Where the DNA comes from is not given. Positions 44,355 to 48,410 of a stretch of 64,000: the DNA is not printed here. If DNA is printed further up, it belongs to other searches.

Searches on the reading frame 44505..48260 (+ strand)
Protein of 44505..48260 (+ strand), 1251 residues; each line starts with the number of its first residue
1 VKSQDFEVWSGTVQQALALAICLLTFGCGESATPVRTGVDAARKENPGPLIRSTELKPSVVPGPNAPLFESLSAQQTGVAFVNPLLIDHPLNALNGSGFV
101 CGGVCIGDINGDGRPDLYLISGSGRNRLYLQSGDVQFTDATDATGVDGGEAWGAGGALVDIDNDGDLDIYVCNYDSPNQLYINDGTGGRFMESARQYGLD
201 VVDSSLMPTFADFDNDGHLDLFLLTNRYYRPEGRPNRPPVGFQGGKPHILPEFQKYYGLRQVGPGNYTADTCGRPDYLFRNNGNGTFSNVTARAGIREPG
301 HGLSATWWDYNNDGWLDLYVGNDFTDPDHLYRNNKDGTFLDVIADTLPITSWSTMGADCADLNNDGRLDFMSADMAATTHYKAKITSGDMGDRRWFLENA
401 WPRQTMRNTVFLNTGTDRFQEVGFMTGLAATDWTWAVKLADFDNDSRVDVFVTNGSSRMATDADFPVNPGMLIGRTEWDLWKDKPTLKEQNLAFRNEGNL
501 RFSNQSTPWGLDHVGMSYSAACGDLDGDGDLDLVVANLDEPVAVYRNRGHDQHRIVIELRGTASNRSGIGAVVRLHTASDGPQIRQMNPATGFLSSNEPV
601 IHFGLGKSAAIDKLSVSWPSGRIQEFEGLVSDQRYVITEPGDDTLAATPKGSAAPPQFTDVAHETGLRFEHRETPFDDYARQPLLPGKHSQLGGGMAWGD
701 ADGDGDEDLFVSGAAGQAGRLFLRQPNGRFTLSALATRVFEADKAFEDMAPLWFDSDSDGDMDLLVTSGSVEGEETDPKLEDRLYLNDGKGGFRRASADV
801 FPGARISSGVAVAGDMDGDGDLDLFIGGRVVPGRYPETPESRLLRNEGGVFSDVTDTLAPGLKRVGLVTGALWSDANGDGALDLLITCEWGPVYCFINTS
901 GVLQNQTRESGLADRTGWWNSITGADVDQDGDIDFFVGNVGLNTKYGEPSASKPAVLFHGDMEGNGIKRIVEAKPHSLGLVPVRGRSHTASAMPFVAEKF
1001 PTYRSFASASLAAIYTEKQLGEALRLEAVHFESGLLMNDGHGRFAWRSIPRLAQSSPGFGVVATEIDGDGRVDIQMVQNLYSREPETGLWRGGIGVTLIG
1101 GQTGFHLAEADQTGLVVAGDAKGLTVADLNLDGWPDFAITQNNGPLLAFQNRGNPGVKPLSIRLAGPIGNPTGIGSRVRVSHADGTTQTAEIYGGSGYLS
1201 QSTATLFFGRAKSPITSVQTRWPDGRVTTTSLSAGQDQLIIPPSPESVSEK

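Call 16: search_protein_families(library=pfam, proteins=[window:44505-48260:+], max_evalue=0.01)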
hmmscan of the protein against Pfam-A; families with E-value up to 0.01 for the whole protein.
window:44505-48260:+ (1251 aa): 3 families
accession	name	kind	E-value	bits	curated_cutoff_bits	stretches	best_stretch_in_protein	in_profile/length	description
PF13517.12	FG-GAP_3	-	1.4e-81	269.4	26.9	10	309-371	1-60/61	FG-GAP-like repeat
PF07593.17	UnbV_ASPIC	-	1.4e-38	131.1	23.4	2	568-635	1-67/68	ASPIC and UnbV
PF01839.29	FG-GAP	-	4.9e-23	81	22.1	2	518-540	3-25/37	FG-GAP repeat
